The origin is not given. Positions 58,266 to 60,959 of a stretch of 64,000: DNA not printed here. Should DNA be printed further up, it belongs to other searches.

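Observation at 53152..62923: Two-armed envelope glycolipid/glycan cluster reminiscent of actinobacterial PIM/LM logic in a lipid A-containing organism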

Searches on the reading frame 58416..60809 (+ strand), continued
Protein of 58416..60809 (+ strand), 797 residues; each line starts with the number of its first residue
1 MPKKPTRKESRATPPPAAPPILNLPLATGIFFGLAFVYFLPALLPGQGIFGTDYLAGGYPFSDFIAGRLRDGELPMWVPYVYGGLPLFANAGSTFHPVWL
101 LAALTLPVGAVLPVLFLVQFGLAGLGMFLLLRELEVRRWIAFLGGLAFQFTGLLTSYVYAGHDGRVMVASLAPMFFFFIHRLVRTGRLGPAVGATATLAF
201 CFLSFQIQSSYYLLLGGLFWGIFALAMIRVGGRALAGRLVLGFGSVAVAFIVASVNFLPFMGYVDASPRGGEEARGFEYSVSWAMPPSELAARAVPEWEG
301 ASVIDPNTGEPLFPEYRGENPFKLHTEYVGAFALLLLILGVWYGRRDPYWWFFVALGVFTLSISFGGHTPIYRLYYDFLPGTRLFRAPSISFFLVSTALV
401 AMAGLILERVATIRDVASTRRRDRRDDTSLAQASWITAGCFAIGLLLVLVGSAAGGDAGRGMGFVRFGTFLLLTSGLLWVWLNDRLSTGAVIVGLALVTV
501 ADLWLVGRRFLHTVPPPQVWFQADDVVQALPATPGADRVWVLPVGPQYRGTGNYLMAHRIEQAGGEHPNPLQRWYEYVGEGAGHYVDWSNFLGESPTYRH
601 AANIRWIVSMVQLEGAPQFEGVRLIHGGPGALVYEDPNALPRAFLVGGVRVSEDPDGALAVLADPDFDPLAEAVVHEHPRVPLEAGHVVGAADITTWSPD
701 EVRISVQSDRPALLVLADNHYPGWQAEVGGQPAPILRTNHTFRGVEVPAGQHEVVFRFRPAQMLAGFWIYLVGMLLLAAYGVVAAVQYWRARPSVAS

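Call 31: find_related_loci(query=A1, collection=genome_contigs, flank=10000)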
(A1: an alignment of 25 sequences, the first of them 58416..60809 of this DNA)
Query A1 (797 aa) in genome_contigs; peptide patterns used: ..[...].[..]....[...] (x = any residue, [..] = any of these).
367 stretches matched a pattern; 362 encode a relative of the query (tblastn E <= 1e-3); the best 80 are kept; 80 distinct loci.
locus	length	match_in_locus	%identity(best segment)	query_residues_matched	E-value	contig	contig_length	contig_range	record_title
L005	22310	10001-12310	53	26-797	0e+0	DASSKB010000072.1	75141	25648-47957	MAG TPA_asm: Longimicrobiaceae bacterium isolate SMAG_U1130 k141_584845, whole genome shotgun sequence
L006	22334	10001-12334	53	30-790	0e+0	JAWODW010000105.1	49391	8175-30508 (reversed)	MAG: Longimicrobiales bacterium isolate BLK5-2.bin.65 k191_1996580, whole genome shotgun sequence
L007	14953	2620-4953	54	30-794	0e+0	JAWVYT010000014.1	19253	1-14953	MAG: Longimicrobiales bacterium isolate HN14.bin.10 k141_100383_length_19253_cov_35.1211, whole genome shotgun sequence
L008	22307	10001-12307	54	9-782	0e+0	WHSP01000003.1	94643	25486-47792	MAG: Gemmatimonas sp. isolate Dino_bin9 NODE_3_length_94643_cov_8.320738, whole genome shotgun sequence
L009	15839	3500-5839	51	1-782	0e+0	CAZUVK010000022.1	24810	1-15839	MAG TPA_asm: uncultured Gemmatimonas sp. isolate SRP344714_co1_357 genome assembly, contig: NODE_3875_length_24810_cov_3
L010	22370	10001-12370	49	3-781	0e+0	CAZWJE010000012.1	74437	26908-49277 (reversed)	MAG TPA_asm: uncultured Gemmatimonas sp. isolate binchicken_co235_338 genome assembly, contig: NODE_813_length_74437_cov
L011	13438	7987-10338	52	30-792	0e+0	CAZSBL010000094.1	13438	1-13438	MAG TPA_asm: uncultured Gemmatimonadaceae bacterium isolate binchicken_co17_384 genome assembly, contig: NODE_10459_leng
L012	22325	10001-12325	50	18-782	0e+0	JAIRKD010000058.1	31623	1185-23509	MAG: Gemmatimonadota bacterium isolate Ast373_bin6 k119_173899, whole genome shotgun sequence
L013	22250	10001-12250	52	27-771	0e+0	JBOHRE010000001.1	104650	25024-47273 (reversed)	MAG: Longimicrobiales bacterium isolate SD8037_maxbin2.bin.20_sub NODE_29_length_104650_cov_2.769056, whole genome shotg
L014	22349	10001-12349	51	6-796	0e+0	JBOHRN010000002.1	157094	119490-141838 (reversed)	MAG: Longimicrobiaceae bacterium isolate M3-S_metawrap_bin.291 k127_3678946, whole genome shotgun sequence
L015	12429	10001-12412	51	1-782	0e+0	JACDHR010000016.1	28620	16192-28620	MAG: Gemmatimonadetes bacterium isolate MGR_bin443 SD2911_NODE_239_length_28620_cov_2.112800, whole genome shotgun seque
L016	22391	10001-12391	49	3-792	0e+0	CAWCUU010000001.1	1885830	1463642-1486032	MAG: uncultured Gemmatimonadales bacterium isolate MFD01721.bin.1.82 genome assembly, contig: contig_13004, whole genome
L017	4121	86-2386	52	26-791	0e+0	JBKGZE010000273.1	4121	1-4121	MAG: Gemmatimonadota bacterium isolate C4M09_6 NODE_8701_length_4121_cov_4.786276, whole genome shotgun sequence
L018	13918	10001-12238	54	7-763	0e+0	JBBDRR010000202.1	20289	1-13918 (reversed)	MAG: Gemmatimonadota bacterium isolate LejiaC_67_13 Lejia_C_6151_length_20289_cov_8, whole genome shotgun sequence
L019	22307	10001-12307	51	26-793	0e+0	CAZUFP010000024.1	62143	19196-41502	MAG TPA_asm: uncultured Gemmatimonadaceae bacterium isolate binchicken_co150_211 genome assembly, contig: NODE_896_lengt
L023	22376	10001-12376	48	2-780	0e+0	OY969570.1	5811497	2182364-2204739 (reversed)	MAG: uncultured Gemmatimonadales bacterium isolate MFD02840.bin.c.1 genome assembly, chromosome: 1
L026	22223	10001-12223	50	27-766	0e+0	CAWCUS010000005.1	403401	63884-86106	MAG: uncultured Gemmatimonadales bacterium isolate MFD01721.bin.1.53 genome assembly, contig: contig_48063, whole genome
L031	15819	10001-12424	47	1-782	0e+0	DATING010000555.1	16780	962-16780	MAG TPA_asm: Longimicrobium sp. isolate SMAG_U15790 k141_312042, whole genome shotgun sequence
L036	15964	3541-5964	47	2-782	0e+0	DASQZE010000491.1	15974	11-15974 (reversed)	MAG TPA_asm: Longimicrobium sp. isolate SMAG_U11083 k141_212116, whole genome shotgun sequence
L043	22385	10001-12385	46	2-791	0e+0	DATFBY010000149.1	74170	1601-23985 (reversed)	MAG TPA_asm: Gemmatimonadaceae bacterium isolate SMAG_U8540 k141_409050, whole genome shotgun sequence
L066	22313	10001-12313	50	30-792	0e+0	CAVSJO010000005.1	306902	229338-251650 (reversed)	MAG: uncultured Gemmatimonadales bacterium isolate MFD01721.bin.1.274 genome assembly, contig: contig_32793, whole genom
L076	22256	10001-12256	34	4-758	2e-134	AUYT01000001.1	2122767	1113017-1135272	MAG: candidate division Zixibacteria bacterium RBG-1 RBG1_1C00001, whole genome shotgun sequence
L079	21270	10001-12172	39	23-766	5e-120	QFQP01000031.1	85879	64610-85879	MAG: Archangium gephyra isolate S2_003_000_R2_14 S2_003_000_R2_scaffold_305, whole genome shotgun sequence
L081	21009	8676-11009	34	34-787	2e-112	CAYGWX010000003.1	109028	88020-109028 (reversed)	MAG TPA_asm: uncultured bacterium isolate ERP119294_co1_425 genome assembly, contig: NODE_180_length_109028_cov_22.92312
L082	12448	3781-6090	44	29-787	9e-171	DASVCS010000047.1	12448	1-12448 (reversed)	MAG TPA_asm: Longimicrobiales bacterium isolate SMAG_U2013 k141_616284, whole genome shotgun sequence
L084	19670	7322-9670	32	7-766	3e-106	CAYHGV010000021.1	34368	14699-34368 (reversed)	MAG TPA_asm: uncultured bacterium isolate ERP119294_co4_433 genome assembly, contig: NODE_990_length_34368_cov_7.469472,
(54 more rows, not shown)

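Call 36: search_protein_families(library=pfam, proteins=[L006:5718-6638:-, L006:6720-7937:+, L006:7934-9058:+, L026:7061-8104:+, L026:9126-9917:+, L023:6303-6929:+, L023:7006-8127:+, L031:6315-7109:+, L031:7179-8114:+, L031:8140-8865:+], max_evalue=0.001)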
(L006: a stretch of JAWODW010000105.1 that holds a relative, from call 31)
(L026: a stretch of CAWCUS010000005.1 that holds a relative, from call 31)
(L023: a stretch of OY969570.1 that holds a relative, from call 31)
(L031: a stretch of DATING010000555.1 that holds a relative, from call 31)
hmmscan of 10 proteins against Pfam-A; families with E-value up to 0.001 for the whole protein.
L006:5718-6638:- (306 aa): 1 family
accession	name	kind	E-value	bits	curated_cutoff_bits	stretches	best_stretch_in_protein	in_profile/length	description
PF01522.26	Polysacc_deac_1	-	4.2e-09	36.9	23.1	1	32-190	18-123/124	Polysaccharide deacetylase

L006:6720-7937:+ (405 aa): 1 family
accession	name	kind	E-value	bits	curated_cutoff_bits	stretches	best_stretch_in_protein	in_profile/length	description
PF02350.25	Epimerase_2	-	2.5e-102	342.7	30.6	1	43-386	4-346/347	UDP-N-acetylglucosamine 2-epimerase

L006:7934-9058:+ (374 aa): 7 families
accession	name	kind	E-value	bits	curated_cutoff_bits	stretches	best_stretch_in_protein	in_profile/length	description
PF13692.12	Glyco_trans_1_4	-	1.4e-32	113.3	27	1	191-328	3-141/142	Glycosyl transferases group 1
PF00534.26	Glycos_transf_1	-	1.4e-31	109.8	26.4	1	188-335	14-164/172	Glycosyl transferases group 1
PF13439.12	Glyco_transf_4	-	2e-24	86.9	28.5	1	14-175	1-169/170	Glycosyltransferase Family 4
PF13579.12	Glyco_trans_4_4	-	2.8e-20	73.7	29.7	1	15-154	1-140/158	Glycosyl transferase 4-like domain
PF13477.12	Glyco_trans_4_2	-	1.9e-11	44.7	23.4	1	18-144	10-134/139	Glycosyl transferase 4-like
PF13524.12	Glyco_trans_1_2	-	1.9e-06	28.4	25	1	218-356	13-142/144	Glycosyl transferase-like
PF20706.3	GT4-conflict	-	2.4e-06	27.2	26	1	199-310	209-327/385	Family 4 Glycosyltransferase in conflict systems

L026:7061-8104:+ (347 aa): 5 families
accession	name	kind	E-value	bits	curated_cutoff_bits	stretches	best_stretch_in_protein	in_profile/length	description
PF16363.11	GDP_Man_Dehyd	-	1.6e-131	439.1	27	1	26-330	1-332/332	GDP-mannose 4,6 dehydratase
PF01370.27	Epimerase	-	3.2e-70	236.7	20.9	1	25-263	1-240/240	NAD dependent epimerase/dehydratase family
PF04321.23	RmlD_sub_bind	-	8e-09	35.4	27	1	24-192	2-149/287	RmlD substrate binding domain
PF05368.20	NmrA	-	2.3e-07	31.2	27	1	23-91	3-70/298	NmrA-like family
PF13460.12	NAD_binding_10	-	0.00014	22.2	27.2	1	29-91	1-61/184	NAD(P)H-binding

L026:9126-9917:+ (263 aa): 2 families
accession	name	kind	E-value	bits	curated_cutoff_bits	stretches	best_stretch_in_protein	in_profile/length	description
PF13578.12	Methyltransf_24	-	3e-15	57.4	26.3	1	109-228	2-105/105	Methyltransferase domain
PF01596.23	Methyltransf_3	-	9.2e-08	32.1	22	1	97-225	38-152/204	O-methyltransferase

L023:6303-6929:+ (208 aa): 2 families
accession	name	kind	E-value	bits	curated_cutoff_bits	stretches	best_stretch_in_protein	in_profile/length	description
PF08241.18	Methyltransf_11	-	4.7e-12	46.8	21.2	1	43-134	1-89/95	Methyltransferase domain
PF13649.12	Methyltransf_25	-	5e-12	46.8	27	1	42-133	1-94/97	Methyltransferase domain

L023:7006-8127:+ (373 aa): 2 families
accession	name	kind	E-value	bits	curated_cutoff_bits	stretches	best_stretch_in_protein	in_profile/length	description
PF02369.22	Big_1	-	2.3e-07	31.2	34.9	1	41-123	11-92/93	Bacterial Ig-like domain (group 1)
PF02368.24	Big_2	-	6.1e-05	23.3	22.8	1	161-207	28-73/79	Bacterial Ig-like domain (group 2)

L031:6315-7109:+ (264 aa): 2 families
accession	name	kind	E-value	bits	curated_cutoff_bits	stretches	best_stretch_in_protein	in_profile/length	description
PF13649.12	Methyltransf_25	-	4.1e-13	50.3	27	1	92-183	1-94/97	Methyltransferase domain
PF08241.18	Methyltransf_11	-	5.1e-10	40.3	21.2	1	93-183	1-88/95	Methyltransferase domain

L031:7179-8114:+ (311 aa): 2 families
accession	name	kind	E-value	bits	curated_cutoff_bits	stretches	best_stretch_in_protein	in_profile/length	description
PF02369.22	Big_1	-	8.9e-09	35.8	34.9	1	50-125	18-92/93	Bacterial Ig-like domain (group 1)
PF09134.16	Invasin_D3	-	6.5e-06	27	33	1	46-120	17-88/98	Invasin, domain 3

L031:8140-8865:+ (241 aa): 0 families
